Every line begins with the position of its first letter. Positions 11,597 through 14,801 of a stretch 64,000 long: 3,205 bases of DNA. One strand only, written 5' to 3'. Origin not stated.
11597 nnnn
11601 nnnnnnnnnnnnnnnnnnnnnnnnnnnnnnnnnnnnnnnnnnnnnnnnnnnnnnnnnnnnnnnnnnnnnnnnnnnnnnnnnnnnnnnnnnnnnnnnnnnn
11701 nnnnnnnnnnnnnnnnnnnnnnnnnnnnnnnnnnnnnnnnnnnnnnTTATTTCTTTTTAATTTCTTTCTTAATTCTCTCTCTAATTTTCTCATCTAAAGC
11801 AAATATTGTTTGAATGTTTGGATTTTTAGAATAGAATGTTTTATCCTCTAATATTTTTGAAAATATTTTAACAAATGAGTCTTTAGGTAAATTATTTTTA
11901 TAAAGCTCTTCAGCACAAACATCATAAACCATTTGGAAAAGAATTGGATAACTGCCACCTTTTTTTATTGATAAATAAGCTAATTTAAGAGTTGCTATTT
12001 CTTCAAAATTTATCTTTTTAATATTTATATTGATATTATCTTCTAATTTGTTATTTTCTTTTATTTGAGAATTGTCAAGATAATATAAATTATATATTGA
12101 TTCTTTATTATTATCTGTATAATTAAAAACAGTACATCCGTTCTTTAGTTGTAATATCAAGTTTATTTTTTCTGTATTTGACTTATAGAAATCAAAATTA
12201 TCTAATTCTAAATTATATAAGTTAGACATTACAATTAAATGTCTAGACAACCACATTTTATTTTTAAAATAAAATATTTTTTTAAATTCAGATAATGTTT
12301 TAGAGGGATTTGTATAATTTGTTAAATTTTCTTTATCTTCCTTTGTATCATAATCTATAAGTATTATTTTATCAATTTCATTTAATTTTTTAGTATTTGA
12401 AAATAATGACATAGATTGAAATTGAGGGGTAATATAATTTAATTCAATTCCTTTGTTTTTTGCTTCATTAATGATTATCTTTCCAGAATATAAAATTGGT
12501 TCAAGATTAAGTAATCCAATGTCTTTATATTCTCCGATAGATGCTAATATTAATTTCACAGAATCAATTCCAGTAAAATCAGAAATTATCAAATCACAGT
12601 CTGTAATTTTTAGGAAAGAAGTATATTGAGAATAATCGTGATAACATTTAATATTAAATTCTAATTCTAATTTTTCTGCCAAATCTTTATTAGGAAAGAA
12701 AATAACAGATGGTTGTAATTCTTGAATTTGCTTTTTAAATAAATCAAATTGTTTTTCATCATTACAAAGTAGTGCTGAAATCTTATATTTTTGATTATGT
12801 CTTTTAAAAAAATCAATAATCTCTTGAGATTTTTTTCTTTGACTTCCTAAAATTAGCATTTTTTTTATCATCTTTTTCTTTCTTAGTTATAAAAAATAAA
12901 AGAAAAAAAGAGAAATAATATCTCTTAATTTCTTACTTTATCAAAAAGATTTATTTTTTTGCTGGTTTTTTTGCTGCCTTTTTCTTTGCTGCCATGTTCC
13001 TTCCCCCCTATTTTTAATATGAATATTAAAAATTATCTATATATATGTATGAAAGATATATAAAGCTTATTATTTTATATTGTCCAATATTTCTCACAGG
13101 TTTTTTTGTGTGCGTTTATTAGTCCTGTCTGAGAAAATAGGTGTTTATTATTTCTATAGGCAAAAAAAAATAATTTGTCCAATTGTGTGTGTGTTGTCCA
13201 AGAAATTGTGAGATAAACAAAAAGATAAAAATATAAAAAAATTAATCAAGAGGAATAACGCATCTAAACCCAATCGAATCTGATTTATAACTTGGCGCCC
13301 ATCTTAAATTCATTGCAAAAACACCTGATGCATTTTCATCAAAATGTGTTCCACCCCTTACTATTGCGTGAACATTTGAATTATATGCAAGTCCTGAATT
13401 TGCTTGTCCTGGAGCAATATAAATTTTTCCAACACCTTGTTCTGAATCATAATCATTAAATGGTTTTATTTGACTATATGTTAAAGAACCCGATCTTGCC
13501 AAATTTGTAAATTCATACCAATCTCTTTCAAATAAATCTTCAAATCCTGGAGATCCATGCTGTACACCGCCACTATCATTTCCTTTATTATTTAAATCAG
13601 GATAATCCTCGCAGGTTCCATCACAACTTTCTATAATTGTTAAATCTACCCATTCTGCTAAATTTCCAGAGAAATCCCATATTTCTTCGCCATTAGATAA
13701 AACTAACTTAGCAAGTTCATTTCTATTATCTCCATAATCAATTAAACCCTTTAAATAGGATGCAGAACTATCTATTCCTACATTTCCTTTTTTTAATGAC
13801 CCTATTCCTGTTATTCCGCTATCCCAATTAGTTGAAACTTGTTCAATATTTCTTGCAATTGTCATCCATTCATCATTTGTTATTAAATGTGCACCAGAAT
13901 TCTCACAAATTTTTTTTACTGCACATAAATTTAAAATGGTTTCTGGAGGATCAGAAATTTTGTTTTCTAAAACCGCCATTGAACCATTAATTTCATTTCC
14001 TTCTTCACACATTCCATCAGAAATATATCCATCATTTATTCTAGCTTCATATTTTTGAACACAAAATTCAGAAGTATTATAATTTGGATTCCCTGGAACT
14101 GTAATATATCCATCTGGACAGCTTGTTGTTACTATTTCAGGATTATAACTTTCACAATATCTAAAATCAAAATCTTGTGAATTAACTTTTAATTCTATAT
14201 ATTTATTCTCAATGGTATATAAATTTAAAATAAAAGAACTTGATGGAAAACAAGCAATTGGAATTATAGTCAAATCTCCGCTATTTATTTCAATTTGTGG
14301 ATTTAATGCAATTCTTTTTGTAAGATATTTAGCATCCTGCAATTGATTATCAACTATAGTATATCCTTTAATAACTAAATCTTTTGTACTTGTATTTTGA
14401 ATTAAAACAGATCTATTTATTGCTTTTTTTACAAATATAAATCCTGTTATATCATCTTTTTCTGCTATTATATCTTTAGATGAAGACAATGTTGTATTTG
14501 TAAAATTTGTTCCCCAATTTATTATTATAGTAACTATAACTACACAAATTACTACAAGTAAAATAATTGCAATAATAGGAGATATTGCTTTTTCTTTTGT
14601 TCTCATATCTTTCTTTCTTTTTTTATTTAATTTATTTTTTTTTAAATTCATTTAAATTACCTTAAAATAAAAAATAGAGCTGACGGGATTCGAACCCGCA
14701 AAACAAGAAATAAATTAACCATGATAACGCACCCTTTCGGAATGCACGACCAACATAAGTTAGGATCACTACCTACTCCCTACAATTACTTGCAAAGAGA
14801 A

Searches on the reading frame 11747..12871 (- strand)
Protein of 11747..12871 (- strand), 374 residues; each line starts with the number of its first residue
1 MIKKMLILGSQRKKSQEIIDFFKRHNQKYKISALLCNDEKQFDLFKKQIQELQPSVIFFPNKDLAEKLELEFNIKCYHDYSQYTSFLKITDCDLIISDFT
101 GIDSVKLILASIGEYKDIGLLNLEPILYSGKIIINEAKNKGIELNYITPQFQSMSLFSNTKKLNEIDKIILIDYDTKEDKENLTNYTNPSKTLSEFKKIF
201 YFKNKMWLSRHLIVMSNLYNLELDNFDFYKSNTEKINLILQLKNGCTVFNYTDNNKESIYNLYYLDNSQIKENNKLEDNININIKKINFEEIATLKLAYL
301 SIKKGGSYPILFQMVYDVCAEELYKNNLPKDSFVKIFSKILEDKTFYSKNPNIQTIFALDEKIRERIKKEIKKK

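Call 3: search_protein_families(library=pfam, proteins=[window:11747-12871:-], max_evalue=0.01)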
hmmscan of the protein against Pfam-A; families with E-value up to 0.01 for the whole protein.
window:11747-12871:- (374 aa): 2 families
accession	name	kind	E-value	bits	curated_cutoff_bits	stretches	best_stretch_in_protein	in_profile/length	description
PF02670.22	DXP_reductoisom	-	5.7e-09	37.2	21.7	1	6-130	2-129/129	1-deoxy-D-xylulose 5-phosphate reductoisomerase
PF13288.12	DXPR_C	-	2.2e-05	25.1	27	1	272-365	22-114/115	DXP reductoisomerase C-terminal domain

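Call 4: search_protein_families(library=ncbifam, proteins=[window:11747-12871:-], max_evalue=0.01)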
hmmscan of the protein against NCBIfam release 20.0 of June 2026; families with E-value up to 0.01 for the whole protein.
window:11747-12871:- (374 aa): 3 families
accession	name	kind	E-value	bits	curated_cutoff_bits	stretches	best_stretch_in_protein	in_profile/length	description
NF009114.0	PRK12464.1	equivalog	1.8e-20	73.2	461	1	1-171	1-172/389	1-deoxy-D-xylulose-5-phosphate reductoisomerase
TIGR00243.1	Dxr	equivalog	2.1e-15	56.5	315.7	2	3-171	2-174/389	1-deoxy-D-xylulose-5-phosphate reductoisomerase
NF003938.0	PRK05447.1-1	equivalog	1.4e-11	44.1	515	1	3-144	2-146/398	1-deoxy-D-xylulose-5-phosphate reductoisomerase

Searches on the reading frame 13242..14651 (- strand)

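Call 21: search_protein_families(library=pfam, proteins=[window:13242-14651:-], max_evalue=0.001)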
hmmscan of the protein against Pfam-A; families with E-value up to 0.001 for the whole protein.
window:13242-14651:- (469 aa): 1 family
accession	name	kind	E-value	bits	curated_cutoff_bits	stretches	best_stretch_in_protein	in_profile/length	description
PF03781.23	FGE-sulfatase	-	0.00012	22.3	23.3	0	422-465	208-254/255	Sulfatase-modifying factor enzyme 1-like domain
